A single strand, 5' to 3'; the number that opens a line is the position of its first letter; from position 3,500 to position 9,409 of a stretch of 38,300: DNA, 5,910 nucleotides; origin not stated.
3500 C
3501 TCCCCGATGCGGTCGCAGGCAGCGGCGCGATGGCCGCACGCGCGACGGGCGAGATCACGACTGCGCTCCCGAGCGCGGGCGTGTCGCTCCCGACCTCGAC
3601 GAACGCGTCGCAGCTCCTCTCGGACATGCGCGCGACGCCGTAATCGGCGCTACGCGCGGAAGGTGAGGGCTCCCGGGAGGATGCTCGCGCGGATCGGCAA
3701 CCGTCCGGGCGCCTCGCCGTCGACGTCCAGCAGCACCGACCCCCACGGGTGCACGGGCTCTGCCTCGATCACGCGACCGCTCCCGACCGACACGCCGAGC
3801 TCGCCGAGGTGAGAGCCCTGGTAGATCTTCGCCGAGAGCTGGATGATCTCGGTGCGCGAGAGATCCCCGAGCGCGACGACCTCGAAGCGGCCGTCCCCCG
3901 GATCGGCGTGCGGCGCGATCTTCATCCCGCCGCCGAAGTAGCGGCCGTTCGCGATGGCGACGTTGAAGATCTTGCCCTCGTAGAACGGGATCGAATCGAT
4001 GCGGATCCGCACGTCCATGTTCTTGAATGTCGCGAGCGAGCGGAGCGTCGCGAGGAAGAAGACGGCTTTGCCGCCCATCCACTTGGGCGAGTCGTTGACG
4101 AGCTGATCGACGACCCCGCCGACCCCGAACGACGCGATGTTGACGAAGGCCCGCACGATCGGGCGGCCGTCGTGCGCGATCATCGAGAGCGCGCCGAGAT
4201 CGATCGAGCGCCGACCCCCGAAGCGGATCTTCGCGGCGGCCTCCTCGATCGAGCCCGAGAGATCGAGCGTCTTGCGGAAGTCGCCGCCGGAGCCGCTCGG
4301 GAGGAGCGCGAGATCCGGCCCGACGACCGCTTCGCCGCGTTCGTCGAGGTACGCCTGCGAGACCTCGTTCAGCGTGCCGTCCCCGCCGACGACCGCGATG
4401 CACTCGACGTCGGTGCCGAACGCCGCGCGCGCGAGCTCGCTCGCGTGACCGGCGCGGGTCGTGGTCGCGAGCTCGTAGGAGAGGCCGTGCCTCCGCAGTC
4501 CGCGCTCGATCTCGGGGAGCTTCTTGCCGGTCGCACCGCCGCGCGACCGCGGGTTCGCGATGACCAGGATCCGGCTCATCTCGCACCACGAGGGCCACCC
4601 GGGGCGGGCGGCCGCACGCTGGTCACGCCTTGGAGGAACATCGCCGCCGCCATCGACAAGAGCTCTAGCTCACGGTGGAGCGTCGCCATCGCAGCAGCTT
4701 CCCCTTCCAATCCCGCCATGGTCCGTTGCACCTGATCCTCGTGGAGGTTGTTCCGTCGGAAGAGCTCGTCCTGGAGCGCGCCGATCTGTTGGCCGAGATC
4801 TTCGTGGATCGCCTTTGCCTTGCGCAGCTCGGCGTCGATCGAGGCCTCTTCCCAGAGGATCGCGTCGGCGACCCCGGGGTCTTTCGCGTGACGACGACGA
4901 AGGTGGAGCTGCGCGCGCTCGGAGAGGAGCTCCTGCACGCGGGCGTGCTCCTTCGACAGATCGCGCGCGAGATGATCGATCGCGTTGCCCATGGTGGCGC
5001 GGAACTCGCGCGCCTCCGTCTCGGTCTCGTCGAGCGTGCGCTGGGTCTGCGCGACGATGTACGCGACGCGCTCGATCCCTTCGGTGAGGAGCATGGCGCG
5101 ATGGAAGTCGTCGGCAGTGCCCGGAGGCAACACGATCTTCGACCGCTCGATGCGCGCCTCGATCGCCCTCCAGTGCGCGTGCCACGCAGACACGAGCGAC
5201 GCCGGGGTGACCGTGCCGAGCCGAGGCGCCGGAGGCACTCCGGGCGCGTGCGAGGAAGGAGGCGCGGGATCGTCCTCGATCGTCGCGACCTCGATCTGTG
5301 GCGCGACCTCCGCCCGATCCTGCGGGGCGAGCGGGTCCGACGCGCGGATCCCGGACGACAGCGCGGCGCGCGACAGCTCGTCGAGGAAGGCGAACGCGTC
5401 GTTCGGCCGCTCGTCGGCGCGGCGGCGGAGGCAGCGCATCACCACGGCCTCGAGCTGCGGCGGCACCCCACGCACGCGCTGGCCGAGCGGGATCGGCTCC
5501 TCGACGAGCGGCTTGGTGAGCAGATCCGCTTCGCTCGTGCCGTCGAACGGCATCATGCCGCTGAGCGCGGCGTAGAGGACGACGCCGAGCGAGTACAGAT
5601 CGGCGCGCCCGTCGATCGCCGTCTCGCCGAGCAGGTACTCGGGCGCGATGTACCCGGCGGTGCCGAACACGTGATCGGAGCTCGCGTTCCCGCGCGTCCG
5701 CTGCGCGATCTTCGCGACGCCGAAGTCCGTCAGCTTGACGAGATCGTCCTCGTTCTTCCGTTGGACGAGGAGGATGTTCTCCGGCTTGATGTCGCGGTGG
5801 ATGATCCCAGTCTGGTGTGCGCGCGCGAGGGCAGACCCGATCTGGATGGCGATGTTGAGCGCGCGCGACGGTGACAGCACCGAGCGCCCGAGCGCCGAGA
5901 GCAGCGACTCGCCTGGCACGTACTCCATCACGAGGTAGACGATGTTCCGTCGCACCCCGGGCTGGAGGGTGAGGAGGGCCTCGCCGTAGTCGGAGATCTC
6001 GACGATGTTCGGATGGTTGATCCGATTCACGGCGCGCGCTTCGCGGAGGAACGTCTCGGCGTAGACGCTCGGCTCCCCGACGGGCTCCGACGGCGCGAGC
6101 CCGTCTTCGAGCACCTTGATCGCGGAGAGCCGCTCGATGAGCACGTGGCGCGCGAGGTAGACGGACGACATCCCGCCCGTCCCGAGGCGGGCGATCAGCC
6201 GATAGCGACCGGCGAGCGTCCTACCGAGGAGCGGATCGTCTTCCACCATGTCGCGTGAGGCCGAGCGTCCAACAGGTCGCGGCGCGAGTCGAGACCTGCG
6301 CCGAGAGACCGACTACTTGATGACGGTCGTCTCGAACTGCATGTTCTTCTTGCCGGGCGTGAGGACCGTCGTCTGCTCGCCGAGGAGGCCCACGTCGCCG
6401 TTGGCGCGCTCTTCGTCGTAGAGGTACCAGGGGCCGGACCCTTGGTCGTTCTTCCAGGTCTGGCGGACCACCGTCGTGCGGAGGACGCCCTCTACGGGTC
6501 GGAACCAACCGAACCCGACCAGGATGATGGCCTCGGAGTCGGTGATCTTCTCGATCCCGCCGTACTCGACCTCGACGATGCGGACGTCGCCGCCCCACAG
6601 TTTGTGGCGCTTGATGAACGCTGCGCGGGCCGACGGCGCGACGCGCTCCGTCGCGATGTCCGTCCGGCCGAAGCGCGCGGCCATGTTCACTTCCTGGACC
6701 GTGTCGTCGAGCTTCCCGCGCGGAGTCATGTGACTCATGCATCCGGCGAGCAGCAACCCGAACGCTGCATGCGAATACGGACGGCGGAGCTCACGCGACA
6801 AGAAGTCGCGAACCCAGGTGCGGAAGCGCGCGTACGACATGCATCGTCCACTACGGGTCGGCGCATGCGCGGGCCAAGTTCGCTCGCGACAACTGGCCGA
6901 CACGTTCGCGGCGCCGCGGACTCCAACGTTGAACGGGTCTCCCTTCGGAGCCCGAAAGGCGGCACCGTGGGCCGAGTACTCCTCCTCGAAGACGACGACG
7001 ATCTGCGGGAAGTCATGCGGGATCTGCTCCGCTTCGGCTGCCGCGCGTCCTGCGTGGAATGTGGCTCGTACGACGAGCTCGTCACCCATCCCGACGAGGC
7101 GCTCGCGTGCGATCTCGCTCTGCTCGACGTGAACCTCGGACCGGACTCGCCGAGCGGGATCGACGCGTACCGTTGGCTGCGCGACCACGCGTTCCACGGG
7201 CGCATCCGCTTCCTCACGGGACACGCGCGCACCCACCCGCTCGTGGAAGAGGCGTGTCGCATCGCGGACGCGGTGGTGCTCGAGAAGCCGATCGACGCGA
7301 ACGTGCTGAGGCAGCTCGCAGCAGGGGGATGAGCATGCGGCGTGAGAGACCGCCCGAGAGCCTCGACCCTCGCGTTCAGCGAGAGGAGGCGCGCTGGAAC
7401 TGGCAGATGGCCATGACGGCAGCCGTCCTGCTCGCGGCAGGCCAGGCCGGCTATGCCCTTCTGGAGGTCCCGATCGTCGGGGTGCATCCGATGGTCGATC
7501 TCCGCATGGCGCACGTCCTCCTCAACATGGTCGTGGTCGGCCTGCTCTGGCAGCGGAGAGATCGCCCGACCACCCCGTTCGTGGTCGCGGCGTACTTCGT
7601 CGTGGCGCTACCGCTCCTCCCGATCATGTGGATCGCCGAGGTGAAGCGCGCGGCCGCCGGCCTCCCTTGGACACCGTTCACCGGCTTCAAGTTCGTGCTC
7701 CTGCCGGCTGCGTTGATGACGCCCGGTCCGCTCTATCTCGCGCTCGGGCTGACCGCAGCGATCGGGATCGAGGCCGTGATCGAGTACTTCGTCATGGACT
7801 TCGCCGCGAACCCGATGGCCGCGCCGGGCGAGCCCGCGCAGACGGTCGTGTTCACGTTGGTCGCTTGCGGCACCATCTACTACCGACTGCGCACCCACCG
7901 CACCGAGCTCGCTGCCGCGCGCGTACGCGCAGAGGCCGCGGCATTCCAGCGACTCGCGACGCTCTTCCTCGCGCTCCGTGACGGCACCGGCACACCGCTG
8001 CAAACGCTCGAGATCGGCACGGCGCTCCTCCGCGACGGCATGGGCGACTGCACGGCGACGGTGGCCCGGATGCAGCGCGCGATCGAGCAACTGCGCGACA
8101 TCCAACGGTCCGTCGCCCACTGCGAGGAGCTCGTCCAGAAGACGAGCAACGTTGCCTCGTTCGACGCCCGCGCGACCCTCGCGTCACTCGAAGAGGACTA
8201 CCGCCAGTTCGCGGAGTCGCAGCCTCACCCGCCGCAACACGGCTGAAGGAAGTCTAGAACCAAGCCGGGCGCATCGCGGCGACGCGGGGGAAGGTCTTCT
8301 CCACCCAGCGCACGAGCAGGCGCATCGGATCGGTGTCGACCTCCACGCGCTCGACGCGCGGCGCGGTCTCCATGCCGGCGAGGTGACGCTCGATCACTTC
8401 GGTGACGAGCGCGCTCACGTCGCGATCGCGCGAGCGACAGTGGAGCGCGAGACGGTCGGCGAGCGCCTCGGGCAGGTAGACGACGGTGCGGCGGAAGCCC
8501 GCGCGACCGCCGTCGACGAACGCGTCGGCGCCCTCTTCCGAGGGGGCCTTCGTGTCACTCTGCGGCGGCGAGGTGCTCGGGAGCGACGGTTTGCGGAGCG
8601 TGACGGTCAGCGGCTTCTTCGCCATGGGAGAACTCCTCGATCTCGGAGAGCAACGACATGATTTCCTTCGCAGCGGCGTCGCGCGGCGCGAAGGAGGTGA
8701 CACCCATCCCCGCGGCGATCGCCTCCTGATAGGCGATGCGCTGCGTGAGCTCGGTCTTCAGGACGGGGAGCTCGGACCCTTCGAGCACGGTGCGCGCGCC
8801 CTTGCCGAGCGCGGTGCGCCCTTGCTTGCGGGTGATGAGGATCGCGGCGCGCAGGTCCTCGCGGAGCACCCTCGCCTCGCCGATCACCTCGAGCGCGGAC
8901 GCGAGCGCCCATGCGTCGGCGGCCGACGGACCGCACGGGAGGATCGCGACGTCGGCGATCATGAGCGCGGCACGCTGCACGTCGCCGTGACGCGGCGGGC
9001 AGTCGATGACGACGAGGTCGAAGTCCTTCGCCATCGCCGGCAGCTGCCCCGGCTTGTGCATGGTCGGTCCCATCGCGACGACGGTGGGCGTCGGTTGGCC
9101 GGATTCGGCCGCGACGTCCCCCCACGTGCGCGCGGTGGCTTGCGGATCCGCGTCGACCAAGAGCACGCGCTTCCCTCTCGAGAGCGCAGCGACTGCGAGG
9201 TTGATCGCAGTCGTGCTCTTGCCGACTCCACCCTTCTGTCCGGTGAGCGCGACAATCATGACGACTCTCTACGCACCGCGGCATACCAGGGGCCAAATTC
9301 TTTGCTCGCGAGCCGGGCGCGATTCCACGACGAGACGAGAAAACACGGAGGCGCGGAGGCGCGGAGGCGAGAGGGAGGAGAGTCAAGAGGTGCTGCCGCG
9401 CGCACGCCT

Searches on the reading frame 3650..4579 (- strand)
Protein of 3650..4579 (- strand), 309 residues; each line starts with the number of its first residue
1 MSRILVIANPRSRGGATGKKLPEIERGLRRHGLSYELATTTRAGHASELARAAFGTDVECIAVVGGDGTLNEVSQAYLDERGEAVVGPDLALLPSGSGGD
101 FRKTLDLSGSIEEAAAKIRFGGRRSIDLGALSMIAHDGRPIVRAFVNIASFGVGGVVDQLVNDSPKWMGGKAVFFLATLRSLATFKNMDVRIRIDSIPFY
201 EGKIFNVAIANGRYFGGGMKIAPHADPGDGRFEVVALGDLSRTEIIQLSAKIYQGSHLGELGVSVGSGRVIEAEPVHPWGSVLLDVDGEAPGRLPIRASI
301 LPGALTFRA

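Call 37: search_protein_families(library=pfam, proteins=[window:3650-4579:-], max_evalue=0.01)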
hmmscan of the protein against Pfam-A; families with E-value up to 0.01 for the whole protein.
window:3650-4579:- (309 aa): 2 families
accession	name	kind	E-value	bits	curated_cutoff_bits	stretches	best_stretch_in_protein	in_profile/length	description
PF19279.4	YegS_C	-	1.1e-32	113.5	27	1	149-306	3-155/158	YegS C-terminal NAD kinase beta sandwich-like domain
PF00781.29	DAGK_cat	-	1.5e-24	86.4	23.6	1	3-130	1-124/125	Diacylglycerol kinase catalytic domain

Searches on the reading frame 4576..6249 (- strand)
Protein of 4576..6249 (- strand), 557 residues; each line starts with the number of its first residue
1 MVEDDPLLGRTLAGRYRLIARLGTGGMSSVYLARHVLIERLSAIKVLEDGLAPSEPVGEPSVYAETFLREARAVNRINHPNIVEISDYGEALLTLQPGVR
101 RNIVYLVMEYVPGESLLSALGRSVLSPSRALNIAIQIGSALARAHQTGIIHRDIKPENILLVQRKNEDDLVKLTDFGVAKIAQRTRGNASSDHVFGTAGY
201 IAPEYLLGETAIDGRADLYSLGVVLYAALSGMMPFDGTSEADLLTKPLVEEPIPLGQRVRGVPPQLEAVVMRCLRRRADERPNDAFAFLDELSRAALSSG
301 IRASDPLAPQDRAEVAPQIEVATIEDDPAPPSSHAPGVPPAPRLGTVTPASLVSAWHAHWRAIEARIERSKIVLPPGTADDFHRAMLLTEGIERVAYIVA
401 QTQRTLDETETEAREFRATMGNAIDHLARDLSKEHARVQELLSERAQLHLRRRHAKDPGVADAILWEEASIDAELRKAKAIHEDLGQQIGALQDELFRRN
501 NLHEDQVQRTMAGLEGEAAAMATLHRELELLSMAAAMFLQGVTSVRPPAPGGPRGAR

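Call 6: search_protein_families(library=pfam, proteins=[window:4576-6249:-], max_evalue=0.01)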
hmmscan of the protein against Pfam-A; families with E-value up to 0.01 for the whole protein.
window:4576-6249:- (557 aa): 7 families
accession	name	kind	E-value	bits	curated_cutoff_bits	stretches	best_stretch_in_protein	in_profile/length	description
PF00069.31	Pkinase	-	8.8e-47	160.1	31.7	1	16-283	1-253/263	Protein kinase domain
PF07714.23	PK_Tyr_Ser-Thr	-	2.5e-26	93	23.1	1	19-283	4-250/258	Protein tyrosine and serine/threonine kinase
PF17667.7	Pkinase_fungal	-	1.8e-06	27.4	24.1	1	145-221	304-379/387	Fungal protein kinase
PF06293.20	Kdo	-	2.2e-05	24.4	21.3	1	125-186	115-174/207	Lipopolysaccharide kinase (Kdo/WaaP) family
PF05300.16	MIC19_MIC25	-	7.1e-05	23.7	33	1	418-509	57-141/168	MICOS complex subunit MIC19/MIC25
PF03109.22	ABC1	-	0.0043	16.6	22.9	1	105-182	144-217/244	ABC1 atypical kinase-like domain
PF01636.29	APH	-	0.006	16.8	23.2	0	94-147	70-110/239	Phosphotransferase enzyme family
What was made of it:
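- Checked: The Ser/Thr kinase lies at 4576-6249 on the minus strand, 5.6 kb upstream (call 6).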

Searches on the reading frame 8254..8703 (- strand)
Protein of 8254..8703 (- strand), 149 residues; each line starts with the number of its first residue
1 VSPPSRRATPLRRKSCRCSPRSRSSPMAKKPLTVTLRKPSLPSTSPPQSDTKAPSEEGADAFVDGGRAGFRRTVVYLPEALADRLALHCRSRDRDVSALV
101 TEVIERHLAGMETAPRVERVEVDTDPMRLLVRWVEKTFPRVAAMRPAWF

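Call 37: search_protein_families(library=pfam, proteins=[window:8254-8703:-], max_evalue=0.01)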
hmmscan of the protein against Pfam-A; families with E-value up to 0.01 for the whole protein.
window:8254-8703:- (149 aa): 2 families
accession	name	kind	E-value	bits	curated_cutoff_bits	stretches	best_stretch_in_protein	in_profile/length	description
PF07878.17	RHH_5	-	4.1e-05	23.7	26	1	72-106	3-37/43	CopG-like RHH_1 or ribbon-helix-helix domain, RHH_5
PF01402.27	RHH_1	-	0.0086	16.4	20.5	0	72-108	1-37/39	Ribbon-helix-helix protein, copG family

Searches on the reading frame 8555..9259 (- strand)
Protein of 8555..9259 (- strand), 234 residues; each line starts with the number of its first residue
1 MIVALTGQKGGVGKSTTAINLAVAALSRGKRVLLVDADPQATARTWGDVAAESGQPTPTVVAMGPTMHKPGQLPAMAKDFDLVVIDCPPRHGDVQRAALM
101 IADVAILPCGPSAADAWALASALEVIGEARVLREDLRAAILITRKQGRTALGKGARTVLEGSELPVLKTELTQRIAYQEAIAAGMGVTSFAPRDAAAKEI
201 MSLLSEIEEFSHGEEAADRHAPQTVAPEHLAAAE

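Call 37: search_protein_families(library=pfam, proteins=[window:8555-9259:-], max_evalue=0.01)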
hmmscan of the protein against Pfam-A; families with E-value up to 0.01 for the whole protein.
window:8555-9259:- (234 aa): 10 families
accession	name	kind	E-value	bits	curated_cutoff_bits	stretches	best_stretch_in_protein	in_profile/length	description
PF13614.12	AAA_31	-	1.4e-22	80.9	27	2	2-49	3-50/177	AAA domain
PF01656.29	CbiA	-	6.2e-18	65.4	25.4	1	3-185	1-123/125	CobQ/CobB/MinD/ParA nucleotide binding domain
PF09140.17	MipZ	-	5.3e-12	46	20.7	2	2-40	2-40/262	ATPase MipZ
PF06564.18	CBP_BcsQ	-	4.6e-10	39.9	21.3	1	2-41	3-42/234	Cellulose biosynthesis protein BcsQ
PF10609.15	ParA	-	1.5e-09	38.1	27.1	1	2-38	5-41/246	NUBPL iron-transfer P-loop NTPase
PF00142.24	Fer4_NifH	-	2.1e-07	31.1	25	1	3-42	3-41/271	4Fe-4S iron sulfur cluster binding proteins, NifH/frxC family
PF07015.17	VirC1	-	2.8e-07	30.6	24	1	3-185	4-190/231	VirC1 protein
PF02374.21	ArsA_ATPase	-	1.5e-05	24.8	24.3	1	5-40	5-40/305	Anion-transporting ATPase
PF16575.11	CLP1_P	-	0.0035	17.6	26.6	1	11-40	4-33/188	mRNA cleavage and polyadenylation factor CLP1 P-loop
PF13578.12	Methyltransf_24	-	0.0061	17.9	26.3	0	13-102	8-91/105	Methyltransferase domain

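Call 65: search_protein_families(library=padloc, proteins=[window:8555-9259:-], max_evalue=0.001)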
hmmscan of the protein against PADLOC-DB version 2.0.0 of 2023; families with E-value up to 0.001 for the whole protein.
window:8555-9259:- (234 aa): 1 family
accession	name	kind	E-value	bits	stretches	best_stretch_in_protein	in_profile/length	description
PDLC04559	PDC-M28B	-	1.3e-05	22.5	1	3-38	131-166/438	-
